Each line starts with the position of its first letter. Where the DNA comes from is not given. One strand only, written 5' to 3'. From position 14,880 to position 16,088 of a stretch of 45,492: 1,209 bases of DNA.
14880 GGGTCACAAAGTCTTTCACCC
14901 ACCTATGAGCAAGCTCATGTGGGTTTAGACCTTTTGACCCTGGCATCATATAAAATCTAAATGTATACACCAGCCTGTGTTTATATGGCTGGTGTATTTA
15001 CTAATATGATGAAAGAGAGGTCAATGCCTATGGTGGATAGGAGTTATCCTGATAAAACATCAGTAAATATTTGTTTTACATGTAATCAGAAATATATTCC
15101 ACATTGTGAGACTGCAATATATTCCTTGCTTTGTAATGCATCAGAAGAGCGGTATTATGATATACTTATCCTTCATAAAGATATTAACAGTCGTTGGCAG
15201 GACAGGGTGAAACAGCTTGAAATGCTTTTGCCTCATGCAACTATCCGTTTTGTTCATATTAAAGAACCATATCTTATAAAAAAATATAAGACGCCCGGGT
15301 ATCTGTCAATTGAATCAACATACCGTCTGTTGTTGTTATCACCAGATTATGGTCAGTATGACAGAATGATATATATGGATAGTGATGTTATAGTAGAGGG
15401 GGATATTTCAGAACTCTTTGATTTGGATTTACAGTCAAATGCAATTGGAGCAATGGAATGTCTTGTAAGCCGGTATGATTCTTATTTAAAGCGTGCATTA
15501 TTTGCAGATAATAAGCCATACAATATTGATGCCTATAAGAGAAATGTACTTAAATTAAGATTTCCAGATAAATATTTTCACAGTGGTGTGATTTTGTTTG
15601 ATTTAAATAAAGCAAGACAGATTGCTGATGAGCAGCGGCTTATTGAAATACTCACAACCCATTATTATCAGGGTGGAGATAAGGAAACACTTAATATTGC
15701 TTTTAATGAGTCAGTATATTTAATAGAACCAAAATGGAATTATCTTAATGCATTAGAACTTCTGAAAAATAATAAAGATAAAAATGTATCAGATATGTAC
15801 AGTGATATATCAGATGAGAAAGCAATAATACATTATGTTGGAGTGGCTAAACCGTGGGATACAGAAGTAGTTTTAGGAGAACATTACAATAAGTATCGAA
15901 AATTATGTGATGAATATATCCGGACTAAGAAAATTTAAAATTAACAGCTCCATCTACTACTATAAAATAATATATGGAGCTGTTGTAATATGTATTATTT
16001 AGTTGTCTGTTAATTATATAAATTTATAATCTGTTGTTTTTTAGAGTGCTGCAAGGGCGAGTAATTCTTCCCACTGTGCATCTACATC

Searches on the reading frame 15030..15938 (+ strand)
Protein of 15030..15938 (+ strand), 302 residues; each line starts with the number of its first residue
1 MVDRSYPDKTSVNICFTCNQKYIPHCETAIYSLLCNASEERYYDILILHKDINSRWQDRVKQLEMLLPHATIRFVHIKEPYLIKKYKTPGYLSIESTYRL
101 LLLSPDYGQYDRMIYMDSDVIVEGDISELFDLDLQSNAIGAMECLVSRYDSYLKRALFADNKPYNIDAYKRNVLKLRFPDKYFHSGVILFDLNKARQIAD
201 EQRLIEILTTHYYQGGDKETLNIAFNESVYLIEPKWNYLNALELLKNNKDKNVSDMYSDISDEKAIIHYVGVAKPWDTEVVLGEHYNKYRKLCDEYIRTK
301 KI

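Call 48: find_encoding_contigs(protein=window:15030-15938:+, flank=6000, max_places=10)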
Protein window:15030-15938:+ (302 aa): 17 contigs read that carry it; 10 places shown.
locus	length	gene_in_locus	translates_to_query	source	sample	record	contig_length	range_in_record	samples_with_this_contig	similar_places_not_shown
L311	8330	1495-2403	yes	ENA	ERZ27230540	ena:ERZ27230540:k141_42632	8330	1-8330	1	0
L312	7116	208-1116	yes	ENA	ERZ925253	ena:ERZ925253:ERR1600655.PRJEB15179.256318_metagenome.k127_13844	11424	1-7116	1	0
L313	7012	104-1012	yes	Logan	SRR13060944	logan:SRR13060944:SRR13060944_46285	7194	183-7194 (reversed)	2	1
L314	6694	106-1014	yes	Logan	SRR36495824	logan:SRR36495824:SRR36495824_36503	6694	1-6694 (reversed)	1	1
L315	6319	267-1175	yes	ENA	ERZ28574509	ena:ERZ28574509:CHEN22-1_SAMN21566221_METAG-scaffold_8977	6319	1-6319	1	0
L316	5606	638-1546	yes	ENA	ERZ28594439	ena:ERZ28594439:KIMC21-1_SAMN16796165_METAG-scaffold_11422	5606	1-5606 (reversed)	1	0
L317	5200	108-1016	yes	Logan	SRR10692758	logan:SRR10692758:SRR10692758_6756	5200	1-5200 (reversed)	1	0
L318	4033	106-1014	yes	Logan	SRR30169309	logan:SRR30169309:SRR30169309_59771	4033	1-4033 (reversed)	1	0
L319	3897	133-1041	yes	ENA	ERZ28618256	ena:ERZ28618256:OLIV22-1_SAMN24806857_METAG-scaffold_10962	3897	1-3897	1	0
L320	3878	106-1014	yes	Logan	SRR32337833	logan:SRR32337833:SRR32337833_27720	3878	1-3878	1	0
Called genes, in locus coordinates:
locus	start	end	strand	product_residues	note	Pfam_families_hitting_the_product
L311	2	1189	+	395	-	?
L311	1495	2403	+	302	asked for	PF01501:Glyco_transf_8, PF18404:Glyco_transf_24 (weak)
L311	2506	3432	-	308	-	PF02775:TPP_enzyme_C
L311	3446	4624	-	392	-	PF01855:POR_N, PF17147:PFOR_II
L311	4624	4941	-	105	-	PF12838:Fer4_7 (faint), PF13187:Fer4_9 (faint), PF12797:Fer4_2 (faint), PF12837:Fer4_6 (weak), PF13237:Fer4_10 (weak), PF25160:LdpA_Fe-S-bd (faint), PF14697:Fer4_21, PF00037:Fer4 (weak), +1 more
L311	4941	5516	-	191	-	PF01558:POR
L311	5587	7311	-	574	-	PF17202:sCache_3_3, PF00015:MCPsignal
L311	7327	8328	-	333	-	?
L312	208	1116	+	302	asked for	PF01501:Glyco_transf_8, PF18404:Glyco_transf_24 (weak)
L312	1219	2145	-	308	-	PF02775:TPP_enzyme_C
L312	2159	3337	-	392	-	PF01855:POR_N, PF17147:PFOR_II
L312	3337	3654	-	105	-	PF12838:Fer4_7 (faint), PF13187:Fer4_9 (faint), PF12797:Fer4_2 (faint), PF12837:Fer4_6 (weak), PF13237:Fer4_10 (weak), PF25160:LdpA_Fe-S-bd (faint), PF14697:Fer4_21, PF00037:Fer4 (weak), +1 more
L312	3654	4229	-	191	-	PF01558:POR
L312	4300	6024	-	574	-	PF17202:sCache_3_3, PF00015:MCPsignal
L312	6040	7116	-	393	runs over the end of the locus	PF02608:Bmp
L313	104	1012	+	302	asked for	PF01501:Glyco_transf_8, PF18404:Glyco_transf_24 (weak)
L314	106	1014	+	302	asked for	PF01501:Glyco_transf_8, PF18404:Glyco_transf_24 (weak)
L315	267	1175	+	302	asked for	PF01501:Glyco_transf_8, PF18404:Glyco_transf_24 (weak)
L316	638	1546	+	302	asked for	PF01501:Glyco_transf_8, PF18404:Glyco_transf_24 (weak)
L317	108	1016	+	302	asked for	PF01501:Glyco_transf_8, PF18404:Glyco_transf_24 (weak)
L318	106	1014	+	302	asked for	PF01501:Glyco_transf_8, PF18404:Glyco_transf_24 (weak)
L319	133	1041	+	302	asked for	PF01501:Glyco_transf_8, PF18404:Glyco_transf_24 (weak)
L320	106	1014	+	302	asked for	PF01501:Glyco_transf_8, PF18404:Glyco_transf_24 (weak)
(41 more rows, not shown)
